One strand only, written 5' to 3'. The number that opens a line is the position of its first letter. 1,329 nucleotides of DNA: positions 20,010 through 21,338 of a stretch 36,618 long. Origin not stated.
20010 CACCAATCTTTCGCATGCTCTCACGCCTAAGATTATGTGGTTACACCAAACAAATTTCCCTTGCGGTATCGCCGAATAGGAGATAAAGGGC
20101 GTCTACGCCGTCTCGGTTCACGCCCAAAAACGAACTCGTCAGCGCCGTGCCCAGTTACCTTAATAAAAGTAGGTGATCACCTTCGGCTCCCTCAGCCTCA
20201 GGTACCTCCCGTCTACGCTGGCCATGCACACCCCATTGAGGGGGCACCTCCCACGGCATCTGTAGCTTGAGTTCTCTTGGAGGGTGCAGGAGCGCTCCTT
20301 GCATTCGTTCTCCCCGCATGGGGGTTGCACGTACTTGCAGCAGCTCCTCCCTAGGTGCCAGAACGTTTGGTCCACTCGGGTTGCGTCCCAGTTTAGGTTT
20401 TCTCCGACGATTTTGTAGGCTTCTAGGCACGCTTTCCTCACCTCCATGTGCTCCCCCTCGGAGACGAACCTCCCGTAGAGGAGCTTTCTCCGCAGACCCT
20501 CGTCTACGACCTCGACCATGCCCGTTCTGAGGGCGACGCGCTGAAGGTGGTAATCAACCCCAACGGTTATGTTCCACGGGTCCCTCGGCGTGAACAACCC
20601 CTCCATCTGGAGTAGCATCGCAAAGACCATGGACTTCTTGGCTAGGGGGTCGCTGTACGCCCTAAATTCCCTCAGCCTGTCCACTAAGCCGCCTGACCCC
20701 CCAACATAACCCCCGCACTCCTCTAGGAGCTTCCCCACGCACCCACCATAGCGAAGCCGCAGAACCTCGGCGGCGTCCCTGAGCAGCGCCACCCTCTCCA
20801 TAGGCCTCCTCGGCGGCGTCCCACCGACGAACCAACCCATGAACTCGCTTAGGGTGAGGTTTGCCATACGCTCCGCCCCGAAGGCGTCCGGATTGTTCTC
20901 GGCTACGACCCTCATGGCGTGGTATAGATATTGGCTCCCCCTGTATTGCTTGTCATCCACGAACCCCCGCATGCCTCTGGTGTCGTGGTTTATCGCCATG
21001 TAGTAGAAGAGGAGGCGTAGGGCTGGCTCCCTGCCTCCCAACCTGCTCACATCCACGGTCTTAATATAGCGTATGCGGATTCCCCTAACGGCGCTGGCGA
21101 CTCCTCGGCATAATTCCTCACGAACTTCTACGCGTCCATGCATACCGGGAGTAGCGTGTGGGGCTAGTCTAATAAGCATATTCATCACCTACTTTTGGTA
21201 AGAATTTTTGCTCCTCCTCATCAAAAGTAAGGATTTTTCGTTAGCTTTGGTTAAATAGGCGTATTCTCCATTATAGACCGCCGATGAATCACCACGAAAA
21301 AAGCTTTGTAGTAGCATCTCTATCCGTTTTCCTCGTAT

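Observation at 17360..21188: Stand-alone, translationally coupled HerA-NurA pair behind an Fe-S glycosylase-like gene, with no Mre11/Rad50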

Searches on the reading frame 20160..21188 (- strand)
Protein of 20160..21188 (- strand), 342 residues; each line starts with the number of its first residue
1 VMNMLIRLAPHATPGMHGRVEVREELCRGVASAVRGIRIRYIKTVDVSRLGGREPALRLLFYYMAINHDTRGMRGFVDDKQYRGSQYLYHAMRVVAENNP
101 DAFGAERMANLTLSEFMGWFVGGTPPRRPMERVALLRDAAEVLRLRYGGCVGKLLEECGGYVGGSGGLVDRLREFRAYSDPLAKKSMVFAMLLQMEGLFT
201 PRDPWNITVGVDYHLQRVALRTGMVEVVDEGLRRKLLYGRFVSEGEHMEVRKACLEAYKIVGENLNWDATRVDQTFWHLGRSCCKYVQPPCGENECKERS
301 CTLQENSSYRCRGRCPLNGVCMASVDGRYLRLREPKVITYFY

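Call 3: search_protein_families(library=pfam, proteins=[window:20160-21188:-], max_evalue=0.01)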
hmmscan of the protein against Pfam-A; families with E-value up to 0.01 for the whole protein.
window:20160-21188:- (342 aa): 1 family
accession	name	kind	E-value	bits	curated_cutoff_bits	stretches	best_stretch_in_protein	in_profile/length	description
PF10343.14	Q_salvage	-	0.00021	21.4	25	1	78-181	39-142/285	Queuosine salvage protein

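Call 4: search_protein_families(library=ncbifam, proteins=[window:20160-21188:-], max_evalue=0.01)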
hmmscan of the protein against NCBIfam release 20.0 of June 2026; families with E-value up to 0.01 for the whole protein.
window:20160-21188:- (342 aa): 0 families

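Call 11: search_protein_families(library=padloc, proteins=[window:20160-21188:-], max_evalue=0.01)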
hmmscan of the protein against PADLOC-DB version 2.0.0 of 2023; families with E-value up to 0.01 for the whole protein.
window:20160-21188:- (342 aa): 0 families

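Call 12: search_solved_structures(query=window:20160-21188:-, max_evalue=10, show_alignments=2)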
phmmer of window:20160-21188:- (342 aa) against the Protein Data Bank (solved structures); distinct sequences matched with E-value up to 10: 5.
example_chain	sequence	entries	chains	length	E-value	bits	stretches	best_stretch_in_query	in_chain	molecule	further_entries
7ugk_A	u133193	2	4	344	0.21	14.2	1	198-251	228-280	Queuosine salvage protein DUF2419 | Queuosine salvage protein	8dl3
7s94_A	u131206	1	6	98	0.59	12.7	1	136-177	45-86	Endogenous retrovirus group S71 member 1 Env polyprotein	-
8u5a_A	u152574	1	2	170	1.2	11.7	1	92-122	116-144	Designed myoglobin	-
3mhd_D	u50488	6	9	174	7.2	9.1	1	275-321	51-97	Tumor necrosis factor receptor superfamily member 6B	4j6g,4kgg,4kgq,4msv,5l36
3k51_B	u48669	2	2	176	7.3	9.1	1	275-321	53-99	Decoy receptor 3 | Tumor necrosis factor receptor superfamily member 6B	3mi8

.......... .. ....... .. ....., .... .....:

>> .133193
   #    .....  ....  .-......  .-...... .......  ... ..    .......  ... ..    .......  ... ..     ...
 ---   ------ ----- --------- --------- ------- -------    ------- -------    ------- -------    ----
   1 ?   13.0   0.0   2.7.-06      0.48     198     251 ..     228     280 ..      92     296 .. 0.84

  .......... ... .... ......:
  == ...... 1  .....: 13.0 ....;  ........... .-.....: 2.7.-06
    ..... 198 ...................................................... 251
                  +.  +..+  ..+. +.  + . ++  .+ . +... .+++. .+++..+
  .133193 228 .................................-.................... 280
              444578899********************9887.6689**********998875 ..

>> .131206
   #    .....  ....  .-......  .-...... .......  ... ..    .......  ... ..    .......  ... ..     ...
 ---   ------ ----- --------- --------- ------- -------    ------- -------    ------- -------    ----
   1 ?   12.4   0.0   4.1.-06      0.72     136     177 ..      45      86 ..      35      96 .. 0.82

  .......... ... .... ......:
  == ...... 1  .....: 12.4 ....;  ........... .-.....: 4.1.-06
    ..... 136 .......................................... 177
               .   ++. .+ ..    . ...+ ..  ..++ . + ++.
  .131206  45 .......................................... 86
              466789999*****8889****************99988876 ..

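Call 16: find_homologous_proteins(query=window:20160-21188:-, max_evalue=0.001)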
Query window:20160-21188:- (342 aa): 33 proteins with E <= 0.001 among 5334 candidates.
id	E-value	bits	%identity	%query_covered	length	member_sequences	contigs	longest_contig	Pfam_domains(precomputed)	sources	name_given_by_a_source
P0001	6.3e-229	777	98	99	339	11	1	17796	-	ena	-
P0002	1.9e-115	404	56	94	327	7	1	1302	PF10343.15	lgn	-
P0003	2.5e-113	397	55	94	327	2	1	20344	PF10343.15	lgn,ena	-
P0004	5.4e-110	386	55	94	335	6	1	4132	PF10343.15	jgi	-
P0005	5.3e-101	357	53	95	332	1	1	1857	-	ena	-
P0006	1.3e-98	349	52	94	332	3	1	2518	PF10343.15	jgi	-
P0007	4.2e-98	347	54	94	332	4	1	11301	-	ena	-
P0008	5.3e-98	347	52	95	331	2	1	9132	PF10343.15,PF09171.17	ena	-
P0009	1.1e-97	346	52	94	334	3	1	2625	PF10343.15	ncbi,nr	ncbi:hypothetical protein DRO33_06000 [Candidatus Bathyarchaeota archaeon]|nr:MAG: hypothetical prot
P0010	2.1e-97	345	51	94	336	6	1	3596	PF10343.15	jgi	-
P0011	4.3e-97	344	53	94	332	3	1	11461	-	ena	-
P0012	1.6e-96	342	56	85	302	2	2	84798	-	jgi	-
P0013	7.1e-96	340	51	94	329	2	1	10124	-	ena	-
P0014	3.0e-95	338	51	94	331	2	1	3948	PF09171.17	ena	-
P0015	7.2e-95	336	51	94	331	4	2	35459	PF09171.17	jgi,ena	-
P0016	8.8e-95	336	50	94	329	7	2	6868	PF10343.15,PF09171.17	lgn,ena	-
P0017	1.1e-94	336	52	94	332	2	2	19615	PF10343.15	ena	-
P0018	3.4e-94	334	54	85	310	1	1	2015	PF10343.15,PF09171.17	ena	-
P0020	7.8e-93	330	49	94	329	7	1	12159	PF10343.15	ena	-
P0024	1.2e-75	273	45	92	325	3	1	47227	-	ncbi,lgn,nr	ncbi:MAG: hypothetical protein RMJ00_03125 [Nitrososphaerota archaeon]|nr:hypothetical protein [Nitr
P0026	1.3e-74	270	42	96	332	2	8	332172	-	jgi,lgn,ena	jgi:hypothetical protein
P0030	1.2e-54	204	36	95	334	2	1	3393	PF10343.15,PF00730.32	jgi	jgi:hypothetical protein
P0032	9.8e-47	178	39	82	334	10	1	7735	PF10343.15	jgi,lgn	-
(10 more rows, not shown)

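Call 17: find_encoding_contigs(protein=P0026, flank=10000, max_places=2)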
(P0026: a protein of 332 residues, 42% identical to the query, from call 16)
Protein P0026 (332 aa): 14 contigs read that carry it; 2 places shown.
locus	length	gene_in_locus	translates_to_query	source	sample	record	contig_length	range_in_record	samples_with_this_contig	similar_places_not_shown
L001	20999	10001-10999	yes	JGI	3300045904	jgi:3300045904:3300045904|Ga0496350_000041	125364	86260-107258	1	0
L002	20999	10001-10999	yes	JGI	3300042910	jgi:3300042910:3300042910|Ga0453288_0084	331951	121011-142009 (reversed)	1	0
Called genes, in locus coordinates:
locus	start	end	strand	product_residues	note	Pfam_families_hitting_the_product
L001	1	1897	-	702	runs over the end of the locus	PF20581:DUF6785, PF20580:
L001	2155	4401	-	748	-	PF02838:Glyco_hydro_20b, PF00728:Glyco_hydro_20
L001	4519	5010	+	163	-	-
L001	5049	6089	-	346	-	PF02615:Ldh_2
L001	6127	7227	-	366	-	PF01208:URO-D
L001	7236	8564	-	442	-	PF01523:PmbA_TldD_1st (weak), PF19289:PmbA_TldD_3rd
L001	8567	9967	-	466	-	PF01523:PmbA_TldD_1st, PF19290:PmbA_TldD_2nd (weak), PF19289:PmbA_TldD_3rd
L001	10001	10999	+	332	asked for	-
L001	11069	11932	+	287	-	PF05362:Lon_C, PF13541:ChlI (weak)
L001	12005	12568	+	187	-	PF02778:tRNA_int_endo_N, PF01974:tRNA_int_endo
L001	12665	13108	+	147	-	-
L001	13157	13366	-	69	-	PF11520:Cren7 (weak)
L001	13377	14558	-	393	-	PF13528:Glyco_trans_1_3 (weak), PF04101:Glyco_tran_28_C, PF06722:EryCIII-like_C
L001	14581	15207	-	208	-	PF01871:AMMECR1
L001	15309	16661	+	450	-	PF01979:Amidohydro_1, PF12890:DHOase, PF07969:Amidohydro_3 (weak)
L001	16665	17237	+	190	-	PF01927:Mut7-C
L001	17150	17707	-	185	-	PF00571:CBS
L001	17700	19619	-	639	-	PF05833:NFACT_N, PF05670:NFACT-R_1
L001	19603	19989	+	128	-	-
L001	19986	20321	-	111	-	-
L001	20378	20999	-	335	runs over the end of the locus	PF11731:Cdd1 (weak), PF14520:HHH_5, PF21999:IMS_HHH_1 (weak), PF00154:RecA_N, PF13481:AAA_25 (weak), PF06745:ATPase, PF08423:Rad51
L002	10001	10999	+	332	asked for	-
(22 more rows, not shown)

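Call 18: find_encoding_contigs(protein=P0012, flank=10000, max_places=2)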
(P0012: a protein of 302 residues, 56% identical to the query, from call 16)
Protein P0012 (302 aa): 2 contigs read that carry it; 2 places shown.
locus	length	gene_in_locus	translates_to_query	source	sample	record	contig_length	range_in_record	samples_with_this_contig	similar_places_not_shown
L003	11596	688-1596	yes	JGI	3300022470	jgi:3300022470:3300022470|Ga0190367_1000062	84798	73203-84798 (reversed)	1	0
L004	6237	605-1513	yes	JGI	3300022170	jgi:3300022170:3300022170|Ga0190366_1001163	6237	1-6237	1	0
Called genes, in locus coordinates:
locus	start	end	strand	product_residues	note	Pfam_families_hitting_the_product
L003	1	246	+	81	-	?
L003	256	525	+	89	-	-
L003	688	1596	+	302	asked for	-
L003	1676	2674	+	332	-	PF01144:CoA_trans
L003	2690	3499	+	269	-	PF01144:CoA_trans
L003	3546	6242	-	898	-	PF00690:Cation_ATPase_N, PF00122:E1-E2_ATPase, PF00702:Hydrolase, PF13246:Cation_ATPase, PF00689:Cation_ATPase_C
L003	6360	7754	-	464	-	PF01565:FAD_binding_4, PF02913:FAD-oxidase_C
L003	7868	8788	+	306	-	PF01063:Aminotran_4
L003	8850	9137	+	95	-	PF12675:DUF3795 (faint)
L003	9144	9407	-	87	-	PF01247:Ribosomal_L35Ae, PF01782:RimM (faint)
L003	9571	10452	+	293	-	PF02655:ATP-grasp_3, PF08443:RimK, PF02955:GSH-S_ATP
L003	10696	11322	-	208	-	PF01949:Endo_dU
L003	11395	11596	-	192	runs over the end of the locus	-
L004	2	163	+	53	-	?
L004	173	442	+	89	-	-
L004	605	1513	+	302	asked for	-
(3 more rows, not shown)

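Call 19: find_encoding_contigs(protein=P0024, flank=10000, max_places=2)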
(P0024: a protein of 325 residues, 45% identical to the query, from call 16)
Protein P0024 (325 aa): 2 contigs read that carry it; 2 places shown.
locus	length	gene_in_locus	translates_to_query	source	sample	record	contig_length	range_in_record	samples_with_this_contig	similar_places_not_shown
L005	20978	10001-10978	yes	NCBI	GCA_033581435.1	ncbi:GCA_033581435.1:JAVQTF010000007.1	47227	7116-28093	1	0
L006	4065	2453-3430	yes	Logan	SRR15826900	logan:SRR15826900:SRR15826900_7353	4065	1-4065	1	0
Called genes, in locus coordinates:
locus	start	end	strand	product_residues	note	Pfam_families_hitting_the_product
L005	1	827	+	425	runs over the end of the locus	PF01882:DUF58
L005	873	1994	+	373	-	-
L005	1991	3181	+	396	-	PF02687:FtsX (weak)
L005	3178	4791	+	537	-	-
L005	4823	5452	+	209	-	PF00005:ABC_tran, PF13304:AAA_21 (faint)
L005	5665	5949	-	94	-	-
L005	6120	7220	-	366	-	PF01208:URO-D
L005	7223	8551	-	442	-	PF01523:PmbA_TldD_1st (weak), PF19289:PmbA_TldD_3rd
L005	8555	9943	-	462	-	PF01523:PmbA_TldD_1st, PF19290:PmbA_TldD_2nd (weak), PF19289:PmbA_TldD_3rd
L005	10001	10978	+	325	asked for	-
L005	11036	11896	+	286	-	PF05362:Lon_C, PF13541:ChlI (faint)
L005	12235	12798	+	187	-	PF02778:tRNA_int_endo_N, PF01974:tRNA_int_endo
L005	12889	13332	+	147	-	-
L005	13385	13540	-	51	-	PF11520:Cren7 (weak)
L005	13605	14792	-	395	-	PF13528:Glyco_trans_1_3, PF04101:Glyco_tran_28_C, PF06722:EryCIII-like_C (weak)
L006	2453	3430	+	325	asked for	-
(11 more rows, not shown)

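Call 53: predict_structure(alignment_id=A3)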
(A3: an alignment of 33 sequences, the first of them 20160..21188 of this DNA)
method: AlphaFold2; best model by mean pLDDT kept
length: 342 residues; sequences in the alignment: 33
mean_pLDDT: 90.4   pTM: 0.88
mean pLDDT of the five models: 90.4, 90.1, 89.9, 88.7, 87.2
residues with pLDDT >= 90: 276; 70-90: 34; 50-70: 9; < 50: 23
segments of 3 or more residues with pLDDT < 50: 1-16, 291-297
pLDDT, mean of each block of 10 residues (from residue 1): 40 59 98 95 93 98 97 93 95 97 98 98 93 98 98 98 97 98 97 97 96 95 97 96 96 98 97 94 69 48 87 83 90 92 81
secondary structure, 60 per line:
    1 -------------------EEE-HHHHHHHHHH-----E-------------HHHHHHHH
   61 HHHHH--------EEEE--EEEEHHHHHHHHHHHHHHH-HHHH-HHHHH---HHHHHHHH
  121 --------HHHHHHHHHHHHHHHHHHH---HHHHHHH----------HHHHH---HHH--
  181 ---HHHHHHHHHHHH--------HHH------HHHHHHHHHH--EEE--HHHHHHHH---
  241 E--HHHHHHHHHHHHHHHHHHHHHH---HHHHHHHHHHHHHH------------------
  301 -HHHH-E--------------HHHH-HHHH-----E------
elements in order: E20-22 H24-33 H53-65 E74-77 E80-83 H84-98 H100-103 H105-109 H113-120 H129-147 H151-157 H168-172 H184-195 H213-222 E225-227 H230-237 H244-265 H269-282 H302-305 H322-325 H327-330

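Call 57: fold_search(model_id=the predicted structure, library=pdb)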
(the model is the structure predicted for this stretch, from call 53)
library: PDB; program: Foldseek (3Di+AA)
matches with E <= 10: 150; with E <= 0.001: 12
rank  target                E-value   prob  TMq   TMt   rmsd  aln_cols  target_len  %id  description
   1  7u1o_B                6.9e-12  1.00  0.66  0.70   3.1       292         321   20  Crystal structure of queuine salvage enzyme DUF2419 complexed with queuosine (released 2022-12-21)
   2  7u07_B                1.1e-11  1.00  0.66  0.70   2.9       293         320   19  Crystal structure of queuine salvage enzyme DUF2419, apo form (released 2022-12-21)
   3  7u91_A                1.8e-11  1.00  0.67  0.71   2.5       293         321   19  Crystal structure of queuine salvage enzyme DUF2419, in complex with queuosine-5'-monophosphate (released 2022-12-21)
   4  7u07_A                2.2e-11  1.00  0.65  0.69   3.4       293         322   19  Crystal structure of queuine salvage enzyme DUF2419, apo form (released 2022-12-21)
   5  7ulc_A                2.8e-11  1.00  0.66  0.71   3.2       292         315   19  Crystal structure of queuine salvage enzyme DUF2419 mutant D231N, in complex with queuosine-5'-monophosphate (released 2022-12-21)
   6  7uk3                  2.9e-11  1.00  0.64  0.68   3.8       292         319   20  Crystal structure of queuine salvage enzyme DUF2419, wild-type (non-His6x tagged) (released 2022-12-21)
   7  7u5a_B                3.0e-11  1.00  0.66  0.70   3.2       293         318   19  Crystal structure of queuine salvage enzyme DUF2419 mutant K199C, complexed with queuosine (released 2022-12-21)
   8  7u5a_A                6.4e-11  1.00  0.68  0.71   2.5       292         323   19  Crystal structure of queuine salvage enzyme DUF2419 mutant K199C, complexed with queuosine (released 2022-12-21)
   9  7ugk_A                7.4e-11  1.00  0.67  0.68   5.9       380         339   14  Crystal structure of the human queuine salvage enzyme DUF2419, wild-type apo form (released 2022-12-21)
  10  7ulc_B                7.8e-11  1.00  0.66  0.70   3.2       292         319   19  Crystal structure of queuine salvage enzyme DUF2419 mutant D231N, in complex with queuosine-5'-monophosphate (released 2022-12-21)
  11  7ugk_B                1.5e-10  1.00  0.65  0.65   3.6       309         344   18  Crystal structure of the human queuine salvage enzyme DUF2419, wild-type apo form (released 2022-12-21)
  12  5kn9_A                8.0e-04  1.00  0.42  0.59   6.7       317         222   14  MutY N-terminal domain in complex with DNA containing an intrahelical oxoG:A base-pair (released 2017-02-08)
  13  6q0c_A                1.5e-03  1.00  0.41  0.41   7.0       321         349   13  MutY adenine glycosylase bound to DNA containing a transition state analog (1N) paired with undamaged dG (released 2019-08-28)
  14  7rdt                  3.2e-03  1.00  0.36  0.53   8.8       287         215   12  Structure of human NTHL1 - linker 1 chimera (released 2021-12-29)
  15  8dw0_A                4.5e-03  1.00  0.38  0.37   8.1       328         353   14  Glycosylase MutY variant N146S in complex with DNA containing d(8-oxo-G) paired with an enzyme-generated abasic site ( (released 2022-11-30)
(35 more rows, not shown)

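Call 64: find_encoding_contigs(protein=P0003, flank=6000, max_places=1)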
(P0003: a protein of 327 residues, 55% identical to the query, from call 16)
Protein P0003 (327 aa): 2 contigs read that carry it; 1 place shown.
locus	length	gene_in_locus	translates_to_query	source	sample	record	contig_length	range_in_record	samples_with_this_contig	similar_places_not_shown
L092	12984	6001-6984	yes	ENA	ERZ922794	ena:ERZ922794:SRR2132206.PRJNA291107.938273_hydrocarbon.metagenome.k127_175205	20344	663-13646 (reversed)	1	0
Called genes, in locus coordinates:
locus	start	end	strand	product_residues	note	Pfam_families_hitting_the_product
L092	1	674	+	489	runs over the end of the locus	-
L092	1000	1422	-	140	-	-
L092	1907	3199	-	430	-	PF00291:PALP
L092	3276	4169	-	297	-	-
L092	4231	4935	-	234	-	PF03063:Prismane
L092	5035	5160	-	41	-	-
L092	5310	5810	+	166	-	PF06177:QueT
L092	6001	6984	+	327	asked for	PF10343:Q_salvage (faint)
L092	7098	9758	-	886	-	PF03104:DNA_pol_B_exo1, PF00136:DNA_pol_B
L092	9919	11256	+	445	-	PF17125:Methyltr_RsmF_N (weak), PF22458:RsmF-B_ferredox (weak), PF01189:Methyltr_RsmB-F, PF01728:FtsJ (weak), PF13847:Methyltransf_31 (faint)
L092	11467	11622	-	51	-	-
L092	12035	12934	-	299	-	PF00491:Arginase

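Call 65: find_encoding_contigs(protein=P0015, flank=6000, max_places=1)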
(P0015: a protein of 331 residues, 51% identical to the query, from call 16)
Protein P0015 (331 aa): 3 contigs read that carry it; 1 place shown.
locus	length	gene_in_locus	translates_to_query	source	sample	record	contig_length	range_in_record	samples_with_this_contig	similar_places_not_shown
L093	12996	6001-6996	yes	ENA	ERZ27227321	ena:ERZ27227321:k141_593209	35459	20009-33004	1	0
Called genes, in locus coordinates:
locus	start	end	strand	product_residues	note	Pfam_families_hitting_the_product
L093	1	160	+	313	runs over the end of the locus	PF00005:ABC_tran, PF13304:AAA_21 (weak), PF13732:DrrA1-3_C (weak)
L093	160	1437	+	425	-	PF12679:ABC2_membrane_2, PF12698:ABC2_membrane_3, PF01061:ABC2_membrane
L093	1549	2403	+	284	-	PF02548:Pantoate_transf, PF13714:PEP_mutase (faint)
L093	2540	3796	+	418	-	PF09376:NurA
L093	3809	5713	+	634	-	PF01580:FtsK_SpoIIIE (faint), PF01935:DUF87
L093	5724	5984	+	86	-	-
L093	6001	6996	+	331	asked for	PF09171:AGOG (faint)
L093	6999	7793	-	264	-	PF00994:MoCF_biosynth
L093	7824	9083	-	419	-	PF00009:GTP_EFTU, PF01926:MMR_HSR1 (faint), PF03144:GTP_EFTU_D2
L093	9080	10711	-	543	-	PF00152:tRNA-synt_2 (faint), PF13393:tRNA-synt_His, PF00587:tRNA-synt_2b, PF13393:tRNA-synt_His, PF03129:HGTP_anticodon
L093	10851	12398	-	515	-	PF00221:Lyase_aromatic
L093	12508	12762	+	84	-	-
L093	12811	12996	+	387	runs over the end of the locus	PF22020:RlmL_1st, PF02926:THUMP, PF01170:UPF0020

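Call 66: find_encoding_contigs(protein=P0001, flank=8000, max_places=1)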
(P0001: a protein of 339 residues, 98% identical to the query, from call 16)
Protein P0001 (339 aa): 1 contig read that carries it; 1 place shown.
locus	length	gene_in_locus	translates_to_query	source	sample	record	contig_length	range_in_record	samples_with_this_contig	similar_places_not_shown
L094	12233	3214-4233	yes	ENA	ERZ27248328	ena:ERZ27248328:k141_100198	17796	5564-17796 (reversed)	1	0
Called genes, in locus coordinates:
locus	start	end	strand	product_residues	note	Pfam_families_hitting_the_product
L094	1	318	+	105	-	?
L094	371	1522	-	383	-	PF00155:Aminotran_1_2, PF00266:Aminotran_5 (weak), PF01041:DegT_DnrJ_EryC1 (weak), PF01053:Cys_Met_Meta_PP, PF01212:Beta_elim_lyase (weak)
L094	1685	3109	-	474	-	PF01364:Peptidase_C25 (weak)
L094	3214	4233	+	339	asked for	-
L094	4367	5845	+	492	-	PF01935:DUF87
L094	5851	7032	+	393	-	-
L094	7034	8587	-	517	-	PF23727:Beta-prop_FAM234A_B (faint), PF13517:FG-GAP_3 (faint)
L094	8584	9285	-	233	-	PF03205:MobB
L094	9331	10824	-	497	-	PF02629:CoA_binding, PF13380:CoA_binding_2, PF13607:Succ_CoA_lig, PF19045:Ligase_CoA_2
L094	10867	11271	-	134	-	PF01402:RHH_1 (weak), PF08753:NikR_C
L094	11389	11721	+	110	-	PF02635:DsrE, PF04077:DsrH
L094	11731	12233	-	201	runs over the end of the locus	PF04060:FeS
